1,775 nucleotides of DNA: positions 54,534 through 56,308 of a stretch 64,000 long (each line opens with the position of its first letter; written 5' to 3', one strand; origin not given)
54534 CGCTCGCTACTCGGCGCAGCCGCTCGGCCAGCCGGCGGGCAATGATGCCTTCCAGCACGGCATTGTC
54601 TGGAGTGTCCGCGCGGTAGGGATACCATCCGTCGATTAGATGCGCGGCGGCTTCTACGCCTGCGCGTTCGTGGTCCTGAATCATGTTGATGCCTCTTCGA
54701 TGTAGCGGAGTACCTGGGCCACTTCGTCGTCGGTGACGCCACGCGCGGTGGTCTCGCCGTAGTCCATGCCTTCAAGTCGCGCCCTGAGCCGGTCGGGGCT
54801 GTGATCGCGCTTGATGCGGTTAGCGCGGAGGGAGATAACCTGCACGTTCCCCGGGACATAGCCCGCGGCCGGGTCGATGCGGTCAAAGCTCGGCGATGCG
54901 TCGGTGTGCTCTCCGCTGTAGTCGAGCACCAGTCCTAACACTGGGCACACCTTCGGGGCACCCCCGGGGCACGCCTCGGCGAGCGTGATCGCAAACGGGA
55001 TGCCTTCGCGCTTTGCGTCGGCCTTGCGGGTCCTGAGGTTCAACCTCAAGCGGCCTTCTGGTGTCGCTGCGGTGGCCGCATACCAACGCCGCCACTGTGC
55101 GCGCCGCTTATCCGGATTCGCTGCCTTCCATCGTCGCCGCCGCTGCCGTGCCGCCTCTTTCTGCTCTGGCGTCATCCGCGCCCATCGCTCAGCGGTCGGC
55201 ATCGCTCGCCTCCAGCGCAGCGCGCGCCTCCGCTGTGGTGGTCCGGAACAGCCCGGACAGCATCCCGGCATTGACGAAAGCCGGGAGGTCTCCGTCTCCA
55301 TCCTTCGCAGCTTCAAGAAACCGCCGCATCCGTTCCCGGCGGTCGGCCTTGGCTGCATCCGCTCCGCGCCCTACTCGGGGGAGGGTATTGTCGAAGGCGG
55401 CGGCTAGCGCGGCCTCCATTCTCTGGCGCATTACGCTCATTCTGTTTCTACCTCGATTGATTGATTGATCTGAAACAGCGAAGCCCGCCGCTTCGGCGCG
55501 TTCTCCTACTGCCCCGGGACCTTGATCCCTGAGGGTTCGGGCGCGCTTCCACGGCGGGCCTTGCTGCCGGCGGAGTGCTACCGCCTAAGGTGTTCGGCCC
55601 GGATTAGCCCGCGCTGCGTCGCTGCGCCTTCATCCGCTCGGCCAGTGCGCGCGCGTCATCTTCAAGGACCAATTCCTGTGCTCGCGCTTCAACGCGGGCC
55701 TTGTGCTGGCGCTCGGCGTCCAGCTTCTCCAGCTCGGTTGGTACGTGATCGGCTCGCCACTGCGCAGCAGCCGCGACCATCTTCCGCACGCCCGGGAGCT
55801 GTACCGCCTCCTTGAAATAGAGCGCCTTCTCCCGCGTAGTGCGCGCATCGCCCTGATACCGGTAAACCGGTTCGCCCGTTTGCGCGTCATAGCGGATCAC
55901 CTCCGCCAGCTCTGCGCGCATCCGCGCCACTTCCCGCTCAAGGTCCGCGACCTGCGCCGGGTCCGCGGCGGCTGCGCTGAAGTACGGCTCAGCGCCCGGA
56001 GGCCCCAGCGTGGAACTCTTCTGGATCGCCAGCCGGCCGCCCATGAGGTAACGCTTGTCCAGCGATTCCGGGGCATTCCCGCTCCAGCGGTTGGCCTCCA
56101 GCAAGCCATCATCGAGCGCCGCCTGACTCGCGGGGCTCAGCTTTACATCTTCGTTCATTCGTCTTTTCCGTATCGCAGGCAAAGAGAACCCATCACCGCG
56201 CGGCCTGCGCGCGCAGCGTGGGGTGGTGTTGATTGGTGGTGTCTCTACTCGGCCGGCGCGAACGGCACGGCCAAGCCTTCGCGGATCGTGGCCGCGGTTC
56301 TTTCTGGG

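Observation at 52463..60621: Compact 8.2 kb tRNA-Met island with two recombinases and almost entirely uncharacterised cargo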

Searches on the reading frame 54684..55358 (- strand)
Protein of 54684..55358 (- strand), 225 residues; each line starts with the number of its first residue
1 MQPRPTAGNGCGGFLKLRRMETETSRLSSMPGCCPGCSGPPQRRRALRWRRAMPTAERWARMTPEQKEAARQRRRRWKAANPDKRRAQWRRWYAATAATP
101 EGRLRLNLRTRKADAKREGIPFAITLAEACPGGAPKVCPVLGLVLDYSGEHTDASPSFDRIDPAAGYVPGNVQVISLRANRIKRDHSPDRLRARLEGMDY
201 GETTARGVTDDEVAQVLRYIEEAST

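Call 9: search_protein_families(library=pfam, max_evalue=0.01, proteins=[window:54684-55358:-])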
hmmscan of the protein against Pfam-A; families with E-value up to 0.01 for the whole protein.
window:54684-55358:- (225 aa): 1 family
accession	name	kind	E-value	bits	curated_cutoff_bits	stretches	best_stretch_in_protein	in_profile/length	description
PF11304.13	DUF3106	-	0.0015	19.4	24.3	1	48-106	26-84/104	Protein of unknown function (DUF3106)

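Call 16: search_protein_families(library=phrogs, max_evalue=0.01, proteins=[window:54684-55358:-])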
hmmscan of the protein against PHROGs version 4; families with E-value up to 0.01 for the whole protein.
window:54684-55358:- (225 aa): 6 families
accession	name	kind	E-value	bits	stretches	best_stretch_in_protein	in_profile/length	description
phrog_3322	-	DNA, RNA and nucleotide metabolism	6.6e-27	95.4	1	64-198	15-148/162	endonuclease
phrog_1035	-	DNA, RNA and nucleotide metabolism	6.7e-14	53.4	1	63-197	89-224/271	endonuclease VII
phrog_3118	-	DNA, RNA and nucleotide metabolism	2.5e-09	38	1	96-184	7-97/287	HNH endonuclease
phrog_1400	-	moron, auxiliary metabolic gene and host takeover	2.5e-06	28.5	1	136-197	41-100/251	Srd anti-sigma factor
phrog_3377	-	DNA, RNA and nucleotide metabolism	0.0026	18.6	0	149-184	59-94/196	HNH endonuclease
phrog_4592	-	moron, auxiliary metabolic gene and host takeover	0.0051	17.7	1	98-183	54-134/170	decoy of host sigma70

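Call 17: search_protein_families(library=padloc, max_evalue=0.01, proteins=[window:54684-55358:-])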
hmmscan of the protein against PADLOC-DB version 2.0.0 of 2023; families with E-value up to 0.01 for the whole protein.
window:54684-55358:- (225 aa): 0 families

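Call 18: search_protein_families(library=ncbifam, max_evalue=0.01, proteins=[window:54684-55358:-])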
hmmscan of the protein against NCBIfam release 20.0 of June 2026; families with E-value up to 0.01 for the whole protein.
window:54684-55358:- (225 aa): 0 families

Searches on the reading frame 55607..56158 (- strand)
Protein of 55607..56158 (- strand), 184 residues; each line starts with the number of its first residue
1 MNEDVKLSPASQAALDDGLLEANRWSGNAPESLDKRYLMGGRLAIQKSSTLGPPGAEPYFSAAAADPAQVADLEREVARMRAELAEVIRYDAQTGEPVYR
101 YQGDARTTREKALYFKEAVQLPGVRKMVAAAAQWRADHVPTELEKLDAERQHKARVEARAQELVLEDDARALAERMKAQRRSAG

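Call 9: search_protein_families(library=pfam, max_evalue=0.01, proteins=[window:55607-56158:-])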
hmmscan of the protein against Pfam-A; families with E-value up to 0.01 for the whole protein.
window:55607-56158:- (184 aa): 0 families

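Call 16: search_protein_families(library=phrogs, max_evalue=0.01, proteins=[window:55607-56158:-])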
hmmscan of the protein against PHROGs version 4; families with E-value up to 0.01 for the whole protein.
window:55607-56158:- (184 aa): 0 families

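Call 17: search_protein_families(library=padloc, max_evalue=0.01, proteins=[window:55607-56158:-])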
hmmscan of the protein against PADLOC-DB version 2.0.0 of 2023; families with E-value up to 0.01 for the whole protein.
window:55607-56158:- (184 aa): 0 families

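Call 18: search_protein_families(library=ncbifam, max_evalue=0.01, proteins=[window:55607-56158:-])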
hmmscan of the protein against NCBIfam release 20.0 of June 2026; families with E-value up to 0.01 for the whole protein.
window:55607-56158:- (184 aa): 0 families

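Call 58: search_solved_structures(query=window:55607-56158:-, max_evalue=10)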
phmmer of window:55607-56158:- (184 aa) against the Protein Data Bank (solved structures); distinct sequences matched with E-value up to 10: 3.
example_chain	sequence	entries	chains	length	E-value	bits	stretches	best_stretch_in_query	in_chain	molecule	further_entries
9r1o_A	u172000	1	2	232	0.11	15.6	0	67-121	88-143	sc-apCC-6-DPH-NR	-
8qad_A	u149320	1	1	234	0.93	12.6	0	67-129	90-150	sc-apCC-6-LLIA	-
5ui3_D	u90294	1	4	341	1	12.5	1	22-124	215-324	Dihydrodipicolinate synthase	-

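Call 96: search_dna_similar(query=window:55607-56158:-, collection=phages, mode=protein, max_evalue=0.01, max_rows=10)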
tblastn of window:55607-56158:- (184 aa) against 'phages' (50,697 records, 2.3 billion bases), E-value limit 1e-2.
No match.
